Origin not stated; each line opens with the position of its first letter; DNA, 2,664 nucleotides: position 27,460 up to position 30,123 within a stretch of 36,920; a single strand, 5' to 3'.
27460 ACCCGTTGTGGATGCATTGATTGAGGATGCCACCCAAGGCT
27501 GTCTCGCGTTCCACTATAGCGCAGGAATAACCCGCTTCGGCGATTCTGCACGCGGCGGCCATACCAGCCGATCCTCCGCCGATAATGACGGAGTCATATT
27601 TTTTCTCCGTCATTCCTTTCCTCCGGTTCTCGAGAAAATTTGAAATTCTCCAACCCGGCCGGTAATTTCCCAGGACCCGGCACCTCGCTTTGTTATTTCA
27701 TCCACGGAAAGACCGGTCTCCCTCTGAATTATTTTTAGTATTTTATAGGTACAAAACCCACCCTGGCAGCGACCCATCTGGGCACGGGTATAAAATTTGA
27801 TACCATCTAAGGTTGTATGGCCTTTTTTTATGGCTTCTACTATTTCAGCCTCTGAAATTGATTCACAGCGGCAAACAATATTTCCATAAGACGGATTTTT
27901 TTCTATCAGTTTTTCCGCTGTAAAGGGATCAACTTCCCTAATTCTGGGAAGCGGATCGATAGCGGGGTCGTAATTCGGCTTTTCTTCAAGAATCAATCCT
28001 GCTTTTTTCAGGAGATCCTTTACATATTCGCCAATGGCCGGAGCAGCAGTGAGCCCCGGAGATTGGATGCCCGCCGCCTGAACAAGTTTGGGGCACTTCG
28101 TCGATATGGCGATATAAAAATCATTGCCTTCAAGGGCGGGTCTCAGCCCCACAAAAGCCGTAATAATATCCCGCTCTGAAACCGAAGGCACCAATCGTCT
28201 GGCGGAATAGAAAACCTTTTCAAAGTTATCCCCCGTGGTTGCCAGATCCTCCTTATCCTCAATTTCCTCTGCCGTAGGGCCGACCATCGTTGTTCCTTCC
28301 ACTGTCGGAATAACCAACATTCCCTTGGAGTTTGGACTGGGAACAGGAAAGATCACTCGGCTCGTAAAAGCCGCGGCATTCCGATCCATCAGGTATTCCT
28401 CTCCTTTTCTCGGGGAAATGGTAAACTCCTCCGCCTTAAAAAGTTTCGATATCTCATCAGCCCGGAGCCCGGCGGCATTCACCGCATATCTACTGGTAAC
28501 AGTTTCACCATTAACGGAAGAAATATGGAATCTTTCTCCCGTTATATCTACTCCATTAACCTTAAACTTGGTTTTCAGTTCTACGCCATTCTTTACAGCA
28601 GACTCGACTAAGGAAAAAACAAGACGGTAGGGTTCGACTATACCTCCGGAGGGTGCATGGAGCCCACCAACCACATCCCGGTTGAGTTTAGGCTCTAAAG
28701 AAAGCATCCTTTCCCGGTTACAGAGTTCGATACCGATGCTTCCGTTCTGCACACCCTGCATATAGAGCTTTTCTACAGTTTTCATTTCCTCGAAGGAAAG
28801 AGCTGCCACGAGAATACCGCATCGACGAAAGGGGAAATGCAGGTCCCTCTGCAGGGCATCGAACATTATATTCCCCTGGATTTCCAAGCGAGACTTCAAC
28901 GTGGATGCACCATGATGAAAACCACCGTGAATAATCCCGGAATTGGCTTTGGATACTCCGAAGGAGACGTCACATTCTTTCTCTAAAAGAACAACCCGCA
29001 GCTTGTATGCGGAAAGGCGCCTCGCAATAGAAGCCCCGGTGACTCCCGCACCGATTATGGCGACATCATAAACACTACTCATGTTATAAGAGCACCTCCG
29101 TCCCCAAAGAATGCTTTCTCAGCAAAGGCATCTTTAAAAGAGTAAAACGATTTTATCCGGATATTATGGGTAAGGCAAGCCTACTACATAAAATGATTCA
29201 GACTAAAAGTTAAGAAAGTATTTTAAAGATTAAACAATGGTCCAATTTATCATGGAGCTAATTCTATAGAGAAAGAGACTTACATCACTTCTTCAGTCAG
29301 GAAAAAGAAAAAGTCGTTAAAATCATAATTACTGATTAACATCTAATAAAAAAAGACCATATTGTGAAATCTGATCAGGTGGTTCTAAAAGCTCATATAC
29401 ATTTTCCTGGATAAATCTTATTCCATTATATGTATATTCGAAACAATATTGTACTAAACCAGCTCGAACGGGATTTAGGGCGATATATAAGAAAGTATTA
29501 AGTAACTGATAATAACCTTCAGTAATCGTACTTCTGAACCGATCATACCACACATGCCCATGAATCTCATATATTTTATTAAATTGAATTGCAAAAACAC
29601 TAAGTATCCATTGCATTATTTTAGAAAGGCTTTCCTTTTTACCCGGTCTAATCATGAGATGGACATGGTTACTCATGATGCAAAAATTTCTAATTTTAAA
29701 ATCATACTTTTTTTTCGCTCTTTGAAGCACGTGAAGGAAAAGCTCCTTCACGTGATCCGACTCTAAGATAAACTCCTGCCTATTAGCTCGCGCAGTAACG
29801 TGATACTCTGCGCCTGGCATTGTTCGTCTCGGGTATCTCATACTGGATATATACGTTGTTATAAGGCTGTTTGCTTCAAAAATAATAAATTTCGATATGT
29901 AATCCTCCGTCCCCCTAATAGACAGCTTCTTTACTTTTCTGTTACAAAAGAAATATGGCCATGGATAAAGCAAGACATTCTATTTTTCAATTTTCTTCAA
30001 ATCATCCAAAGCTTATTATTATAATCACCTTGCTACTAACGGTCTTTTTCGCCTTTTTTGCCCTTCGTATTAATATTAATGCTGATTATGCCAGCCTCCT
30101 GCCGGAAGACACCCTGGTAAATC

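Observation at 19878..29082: Co-directional block joins a GlpA-like G3P dehydrogenase trio to a NuoE/NuoF/NfnB-NuoG electron-bifurcation-type module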

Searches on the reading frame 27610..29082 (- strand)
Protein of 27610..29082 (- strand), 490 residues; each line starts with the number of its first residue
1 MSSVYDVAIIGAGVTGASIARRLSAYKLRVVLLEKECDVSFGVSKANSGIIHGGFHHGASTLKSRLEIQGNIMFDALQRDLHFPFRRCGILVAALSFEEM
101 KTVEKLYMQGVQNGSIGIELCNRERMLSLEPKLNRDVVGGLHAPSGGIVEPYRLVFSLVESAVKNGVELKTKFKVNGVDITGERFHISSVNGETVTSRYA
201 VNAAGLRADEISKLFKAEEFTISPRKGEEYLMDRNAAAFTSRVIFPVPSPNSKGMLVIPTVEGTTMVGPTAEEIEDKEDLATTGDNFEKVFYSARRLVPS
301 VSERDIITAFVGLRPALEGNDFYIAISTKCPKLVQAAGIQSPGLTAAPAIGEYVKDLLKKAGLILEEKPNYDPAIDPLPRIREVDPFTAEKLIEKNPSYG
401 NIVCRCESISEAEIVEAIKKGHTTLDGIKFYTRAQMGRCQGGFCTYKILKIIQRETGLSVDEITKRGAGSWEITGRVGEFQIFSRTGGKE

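Call 3: search_protein_families(library=pfam, proteins=[window:27610-29082:-], max_evalue=0.001)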
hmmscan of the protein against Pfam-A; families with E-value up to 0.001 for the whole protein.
window:27610-29082:- (490 aa): 6 families
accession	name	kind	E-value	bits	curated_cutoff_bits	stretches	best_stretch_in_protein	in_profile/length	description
PF01266.30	DAO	-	4.1e-65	221.1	27.9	1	6-357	1-353/353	FAD dependent oxidoreductase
PF04324.20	Fer2_BFD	-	1.8e-13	51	26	1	402-453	1-49/50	BFD-like [2Fe-2S] binding domain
PF13450.12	NAD_binding_8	-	3.7e-06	27.6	21.9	1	9-62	1-52/68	NAD(P)-binding Rossmann-like domain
PF07992.20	Pyr_redox_2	-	8.4e-06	25.8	26.1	1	5-37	1-33/291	Pyridine nucleotide-disulphide oxidoreductase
PF01494.25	FAD_binding_3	-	8.2e-05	22.4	22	0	5-36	2-33/349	FAD binding domain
PF17806.6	SO_alpha_A3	-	0.00055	20.6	23.1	0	406-463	9-66/87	Sarcosine oxidase A3 domain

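Call 6: search_protein_families(library=ncbifam, proteins=[window:27610-29082:-], max_evalue=0.00001)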
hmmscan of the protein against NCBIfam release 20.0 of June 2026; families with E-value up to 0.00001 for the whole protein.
window:27610-29082:- (490 aa): 17 families
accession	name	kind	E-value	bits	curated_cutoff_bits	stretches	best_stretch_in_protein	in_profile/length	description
NF033460.1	glycerol3P_ox_II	equivalog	3.9e-87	292.8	460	1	5-359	2-361/361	type 2 glycerol-3-phosphate oxidase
TIGR03377.1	glycerol3P_GlpA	equivalog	5.3e-46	157.2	552.8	2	6-320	1-310/530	anaerobic glycerol-3-phosphate dehydrogenase subunit GlpA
NF008726.1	PRK11728.1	equivalog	3.1e-42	144.8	299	1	5-274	1-271/389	L-2-hydroxyglutarate oxidase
TIGR02352.1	thiamin_ThiO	equivalog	4.8e-32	111.4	250.8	1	7-360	1-349/351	glycine oxidase ThiO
NF008313.0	PRK11101.1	equivalog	5.2e-31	107.8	425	2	5-317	9-318/548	anaerobic glycerol-3-phosphate dehydrogenase subunit A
TIGR03197.1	MnmC_Cterm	equivalog_domain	2.5e-16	59.7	174.2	1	6-236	1-228/400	FAD-dependent 5-carboxymethylaminomethyl-2-thiouridine(34) oxidoreductase MnmC1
NF002480.1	PRK01747.1-1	equivalog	2.9e-16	59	540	1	6-290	250-527/645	bifunctional tRNA (5-methylaminomethyl-2-thiouridine)(34)-methyltransferase MnmC2/FAD-dependent 5-carboxymethylaminomethyl-2-thiouridine(34)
NF009906.0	PRK13369.1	equivalog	3.6e-15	55.5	352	1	3-55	5-56/502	glycerol-3-phosphate dehydrogenase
NF008899.0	PRK12266.1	equivalog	1.5e-14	53.3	360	1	2-55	4-56/508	glycerol-3-phosphate dehydrogenase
TIGR03364.1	HpnW_proposed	hypoth_equivalog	5e-12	45.6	285.1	1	5-196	1-186/365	TIGR03364 family FAD-dependent oxidoreductase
NF008425.0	PRK11259.1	equivalog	1e-11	44.4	257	1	2-360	2-360/377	N-methyl-L-tryptophan oxidase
NF009074.0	PRK12409.1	equivalog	2.5e-11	43.4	494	1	74-227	119-276/410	D-amino acid dehydrogenase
NF001933.0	PRK00711.1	subfamily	5e-11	42.3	383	1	78-359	125-400/429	D-amino acid dehydrogenase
NF033461.1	glycerol3P_ox_1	equivalog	3e-10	39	840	0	4-56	18-69/607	type 1 glycerol-3-phosphate oxidase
NF050086.1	pipecolate_AmaA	exception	2.7e-08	32.9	600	1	5-204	26-234/425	L-pipecolate oxidase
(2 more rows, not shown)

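Call 32: find_homologous_proteins(query=window:27610-29082:-, max_evalue=1e-40)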
Query window:27610-29082:- (490 aa): 7992 proteins with E <= 1e-40 among 8000 candidates; the best 120 are listed.
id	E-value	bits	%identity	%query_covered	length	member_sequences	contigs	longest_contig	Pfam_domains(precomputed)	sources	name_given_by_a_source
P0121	0.0e+0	1092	100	100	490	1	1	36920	PF01266.31,PF13450.13,PF07992.21,PF04324.21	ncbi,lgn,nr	ncbi:MAG: NAD(P)/FAD-dependent oxidoreductase [Spirochaetales bacterium]|nr:NAD(P)/FAD-dependent oxi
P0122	2.6e-262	889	82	100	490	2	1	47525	PF01266.31,PF04324.21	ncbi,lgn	-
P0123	3.0e-250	849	77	100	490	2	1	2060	PF01266.31,PF13450.13,PF07992.21,PF04324.21,PF01494.26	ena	-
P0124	7.3e-235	798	74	97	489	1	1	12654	PF01266.31,PF07992.21,PF04324.21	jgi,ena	jgi:glycerol-3-phosphate dehydrogenase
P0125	2.3e-233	793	74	98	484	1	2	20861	PF01266.31,PF07992.21,PF04324.21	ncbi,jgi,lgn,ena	jgi:glycerol-3-phosphate dehydrogenase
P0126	2.0e-232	790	72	98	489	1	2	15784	PF01266.31,PF04324.21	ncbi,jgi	-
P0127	5.9e-232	789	71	100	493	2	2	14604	PF01266.31,PF07992.21,PF04324.21,PF05834.19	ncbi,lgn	-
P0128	4.7e-231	786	73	99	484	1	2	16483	PF01266.31,PF13450.13,PF07992.21,PF04324.21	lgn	-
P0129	8.8e-231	785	71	98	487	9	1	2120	PF01266.31,PF13450.13,PF07992.21,PF04324.21,PF05834.19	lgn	-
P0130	1.2e-230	784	73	98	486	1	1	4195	PF01266.31,PF13450.13,PF04324.21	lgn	-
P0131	4.5e-230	782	70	98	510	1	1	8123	PF01266.31,PF07992.21,PF04324.21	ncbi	-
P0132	5.8e-230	782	70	99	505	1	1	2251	PF01266.31,PF13450.13,PF04324.21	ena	-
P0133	2.2e-229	780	71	98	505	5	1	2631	PF17806.7,PF01266.31,PF04324.21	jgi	-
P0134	1.2e-228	778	70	98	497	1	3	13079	PF01266.31,PF07992.21,PF04324.21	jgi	jgi:glycerol-3-phosphate dehydrogenase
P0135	8.5e-228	775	73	98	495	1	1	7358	PF17806.7,PF01266.31,PF13450.13,PF07992.21,PF04324.21,PF01494.26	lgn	-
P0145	2.9e-226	770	72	99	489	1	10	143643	PF01266.31,PF07992.21,PF04324.21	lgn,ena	-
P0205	1.4e-219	748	68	98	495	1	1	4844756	PF01266.31,PF07992.21,PF00070.34,PF04324.21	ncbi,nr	ncbi:MAG: NAD(P)/FAD-dependent oxidoreductase [Spirochaetaceae bacterium]|nr:MAG: NAD(P)/FAD-depende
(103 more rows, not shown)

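Call 33: find_encoding_contigs(protein=P0205, flank=10000, max_places=1)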
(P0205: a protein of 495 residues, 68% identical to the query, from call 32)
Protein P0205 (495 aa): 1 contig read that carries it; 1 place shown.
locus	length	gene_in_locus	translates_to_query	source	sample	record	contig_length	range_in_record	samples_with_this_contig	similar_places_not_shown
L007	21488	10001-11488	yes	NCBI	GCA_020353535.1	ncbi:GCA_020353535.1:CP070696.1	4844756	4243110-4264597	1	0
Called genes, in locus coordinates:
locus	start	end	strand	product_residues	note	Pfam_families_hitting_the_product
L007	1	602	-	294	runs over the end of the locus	PF00528:BPD_transp_1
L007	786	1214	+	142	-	PF13237:Fer4_10 (weak), PF13247:Fer4_11, PF14697:Fer4_21 (weak), PF12838:Fer4_7 (weak), PF25160:LdpA_Fe-S-bd (weak), PF12797:Fer4_2, PF00037:Fer4, PF12837:Fer4_6 (weak), +3 more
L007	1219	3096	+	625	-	PF02730:AFOR_N, PF01314:AFOR_C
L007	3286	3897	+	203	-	PF00440:TetR_N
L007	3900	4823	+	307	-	PF00005:ABC_tran, PF13304:AAA_21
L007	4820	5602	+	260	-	PF12679:ABC2_membrane_2 (weak), PF12730:ABC2_membrane_4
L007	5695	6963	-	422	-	PF01547:SBP_bac_1, PF13416:SBP_bac_8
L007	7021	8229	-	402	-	PF13412:HTH_24 (faint), PF00480:ROK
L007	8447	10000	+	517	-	PF00370:FGGY_N, PF02782:FGGY_C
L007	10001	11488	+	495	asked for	PF00070:Pyr_redox (faint), PF01266:DAO, PF07992:Pyr_redox_2 (faint), PF04324:Fer2_BFD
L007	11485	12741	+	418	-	PF00070:Pyr_redox (faint), PF00890:FAD_binding_2 (weak), PF01266:DAO (weak), PF01946:Thi4 (faint), PF03486:HI0933_like (faint), PF07992:Pyr_redox_2, PF12831:FAD_oxidored (weak), PF13450:NAD_binding_8 (weak), +1 more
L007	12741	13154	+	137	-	PF07892:DUF1667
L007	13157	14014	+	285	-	PF01904:DUF72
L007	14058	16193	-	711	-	PF00128:Alpha-amylase, PF14885:GHL15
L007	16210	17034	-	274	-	PF00528:BPD_transp_1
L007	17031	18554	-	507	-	PF00528:BPD_transp_1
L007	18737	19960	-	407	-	PF01547:SBP_bac_1, PF13416:SBP_bac_8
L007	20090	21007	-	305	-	PF01966:HD (weak), PF28239:Npun_R2479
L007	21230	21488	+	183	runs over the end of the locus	PF05656:DUF805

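Call 34: find_encoding_contigs(protein=P0125, flank=10000, max_places=2)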
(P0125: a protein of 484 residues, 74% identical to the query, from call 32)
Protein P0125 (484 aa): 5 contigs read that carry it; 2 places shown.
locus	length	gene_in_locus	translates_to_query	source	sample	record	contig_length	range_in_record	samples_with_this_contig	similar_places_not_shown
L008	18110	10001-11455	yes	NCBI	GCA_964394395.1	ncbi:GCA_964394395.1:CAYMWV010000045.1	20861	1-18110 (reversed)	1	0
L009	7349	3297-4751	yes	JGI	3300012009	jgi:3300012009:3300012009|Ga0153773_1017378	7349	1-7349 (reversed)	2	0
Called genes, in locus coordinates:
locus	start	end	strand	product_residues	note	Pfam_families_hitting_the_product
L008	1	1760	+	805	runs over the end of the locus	PF07536:HWE_HK, PF07568:HisKA_2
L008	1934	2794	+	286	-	PF00175:NAD_binding_1, PF10418:DHODB_Fe-S_bind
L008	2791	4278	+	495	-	PF14691:Fer4_20, PF01262:AlaDh_PNT_C (faint), PF01946:Thi4 (faint), PF13738:Pyr_redox_3 (faint), PF07992:Pyr_redox_2, PF12831:FAD_oxidored (weak), PF13450:NAD_binding_8 (weak), PF00070:Pyr_redox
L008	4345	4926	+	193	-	PF00359:PTS_EIIA_2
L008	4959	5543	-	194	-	PF01812:5-FTHF_cyc-lig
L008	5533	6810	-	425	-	PF13847:Methyltransf_31 (weak), PF13649:Methyltransf_25 (faint), PF05958:tRNA_U5-meth_tr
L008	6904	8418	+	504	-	PF00370:FGGY_N, PF02782:FGGY_C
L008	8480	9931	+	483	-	PF13396:PLDc_N, PF13091:PLDc_2, PF00614:PLDc (weak), PF13091:PLDc_2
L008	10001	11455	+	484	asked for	PF01266:DAO, PF07992:Pyr_redox_2 (faint), PF04324:Fer2_BFD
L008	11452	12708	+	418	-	PF00070:Pyr_redox (faint), PF00890:FAD_binding_2 (weak), PF01266:DAO (faint), PF01494:FAD_binding_3 (faint), PF03486:HI0933_like (faint), PF07992:Pyr_redox_2, PF12831:FAD_oxidored, PF13450:NAD_binding_8 (weak), +1 more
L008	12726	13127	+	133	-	PF07892:DUF1667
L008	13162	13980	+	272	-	PF19293:CdaA_N (weak), PF02457:DAC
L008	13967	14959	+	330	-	PF07949:YbbR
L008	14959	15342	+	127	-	PF01648:ACPS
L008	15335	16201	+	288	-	PF09986:DUF2225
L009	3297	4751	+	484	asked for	PF01266:DAO, PF07992:Pyr_redox_2 (faint), PF04324:Fer2_BFD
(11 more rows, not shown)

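Call 35: find_encoding_contigs(protein=P0145, flank=10000, max_places=2)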
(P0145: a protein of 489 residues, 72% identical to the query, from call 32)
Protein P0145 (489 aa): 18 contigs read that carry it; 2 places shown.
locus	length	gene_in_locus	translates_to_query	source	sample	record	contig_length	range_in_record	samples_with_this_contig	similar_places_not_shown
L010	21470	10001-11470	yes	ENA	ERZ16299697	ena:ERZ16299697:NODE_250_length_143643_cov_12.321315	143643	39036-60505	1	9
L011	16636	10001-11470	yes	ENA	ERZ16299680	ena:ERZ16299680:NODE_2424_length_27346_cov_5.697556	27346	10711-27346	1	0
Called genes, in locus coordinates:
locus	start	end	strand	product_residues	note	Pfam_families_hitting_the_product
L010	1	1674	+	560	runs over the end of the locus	PF01627:Hpt, PF00072:Response_reg, PF00990:GGDEF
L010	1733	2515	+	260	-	PF13228:DUF4037 (weak)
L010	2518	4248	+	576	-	-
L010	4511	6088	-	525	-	PF00270:DEAD, PF04851:ResIII (faint), PF00271:Helicase_C, PF16124:RecQ_Zn_bind (weak)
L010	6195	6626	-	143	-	PF01451:LMWPc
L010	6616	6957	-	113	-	PF01022:HTH_5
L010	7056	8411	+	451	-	PF04389:Peptidase_M28 (weak), PF01546:Peptidase_M20, PF07687:M20_dimer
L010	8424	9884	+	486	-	PF03606:DcuC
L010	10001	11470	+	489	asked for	PF01266:DAO, PF07992:Pyr_redox_2 (faint), PF04324:Fer2_BFD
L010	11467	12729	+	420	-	PF00070:Pyr_redox (faint), PF00890:FAD_binding_2 (weak), PF01266:DAO (weak), PF01946:Thi4 (weak), PF03486:HI0933_like (faint), PF07992:Pyr_redox_2, PF12831:FAD_oxidored, PF13450:NAD_binding_8 (weak), +1 more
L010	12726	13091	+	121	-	PF07892:DUF1667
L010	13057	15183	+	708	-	PF13200:DUF4015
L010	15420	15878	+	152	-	PF00196:GerE (weak)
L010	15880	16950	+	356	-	PF00196:GerE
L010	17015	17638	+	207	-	-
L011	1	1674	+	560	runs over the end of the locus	PF01627:Hpt, PF00072:Response_reg, PF00990:GGDEF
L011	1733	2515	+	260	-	PF13228:DUF4037 (weak)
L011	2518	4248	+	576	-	-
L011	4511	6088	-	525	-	PF00270:DEAD, PF04851:ResIII (faint), PF00271:Helicase_C, PF16124:RecQ_Zn_bind (weak)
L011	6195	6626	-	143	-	PF01451:LMWPc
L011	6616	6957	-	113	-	PF01022:HTH_5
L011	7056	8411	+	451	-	PF04389:Peptidase_M28 (weak), PF01546:Peptidase_M20, PF07687:M20_dimer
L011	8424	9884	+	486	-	PF03606:DcuC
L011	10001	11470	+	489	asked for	PF01266:DAO, PF07992:Pyr_redox_2 (faint), PF04324:Fer2_BFD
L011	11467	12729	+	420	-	PF00070:Pyr_redox (faint), PF00890:FAD_binding_2 (weak), PF01266:DAO (weak), PF01946:Thi4 (weak), PF03486:HI0933_like (faint), PF07992:Pyr_redox_2, PF12831:FAD_oxidored, PF13450:NAD_binding_8 (weak), +1 more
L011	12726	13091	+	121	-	PF07892:DUF1667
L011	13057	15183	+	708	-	PF13200:DUF4015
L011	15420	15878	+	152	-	PF00196:GerE (weak)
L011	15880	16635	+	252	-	?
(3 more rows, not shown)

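Call 47: search_solved_structures(query=window:27610-29082:-, max_evalue=1e-10)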
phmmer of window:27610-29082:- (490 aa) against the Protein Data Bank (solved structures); distinct sequences matched with E-value up to 1e-10: 6.
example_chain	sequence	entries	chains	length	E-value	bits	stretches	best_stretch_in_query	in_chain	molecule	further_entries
4x9m_A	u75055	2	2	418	9.7e-47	162.9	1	5-372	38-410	L-alpha-glycerophosphate oxidase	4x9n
3dme_A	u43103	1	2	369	1.1e-28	103.4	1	1-353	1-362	conserved exported protein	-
8w75_D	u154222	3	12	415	5.3e-25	91.2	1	5-287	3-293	FI05204p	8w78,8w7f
4ysh_A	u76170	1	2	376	9.4e-16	60.8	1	2-361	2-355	Glycine oxidase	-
6j38_A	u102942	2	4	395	1.1e-13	54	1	6-358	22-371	FAD-dependent glycine oxydase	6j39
1y56_B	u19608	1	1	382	8.8e-11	44.4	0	6-364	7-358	sarcosine oxidase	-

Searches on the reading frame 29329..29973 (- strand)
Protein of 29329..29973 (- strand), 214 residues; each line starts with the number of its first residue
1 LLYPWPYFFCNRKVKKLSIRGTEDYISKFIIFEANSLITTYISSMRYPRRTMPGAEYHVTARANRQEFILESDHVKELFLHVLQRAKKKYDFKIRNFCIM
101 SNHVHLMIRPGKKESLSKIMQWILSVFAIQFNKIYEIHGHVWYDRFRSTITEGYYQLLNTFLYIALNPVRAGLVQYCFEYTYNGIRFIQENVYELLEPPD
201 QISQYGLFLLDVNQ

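Call 5: search_protein_families(library=pfam, proteins=[window:29329-29973:-], max_evalue=0.00001)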
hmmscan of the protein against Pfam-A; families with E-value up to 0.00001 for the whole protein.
window:29329-29973:- (214 aa): 1 family
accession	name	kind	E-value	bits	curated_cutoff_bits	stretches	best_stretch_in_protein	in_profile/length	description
PF01797.21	Y1_Tnp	-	8.1e-17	61.9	23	1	55-164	5-118/121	Transposase IS200 like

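Call 31: search_protein_families(library=ncbifam, proteins=[window:29329-29973:-], max_evalue=0.00001)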
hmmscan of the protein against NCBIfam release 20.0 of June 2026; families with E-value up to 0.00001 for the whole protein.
window:29329-29973:- (214 aa): 2 families
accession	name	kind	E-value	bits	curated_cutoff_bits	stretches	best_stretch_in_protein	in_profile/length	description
NF047646.1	REP_Tyr_transpos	equivalog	1.4e-22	80.2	80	1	46-182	1-145/146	REP-associated tyrosine transposase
NF033573.1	transpos_IS200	equivalog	1e-07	32.2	55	1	52-142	8-98/126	IS200/IS605 family transposase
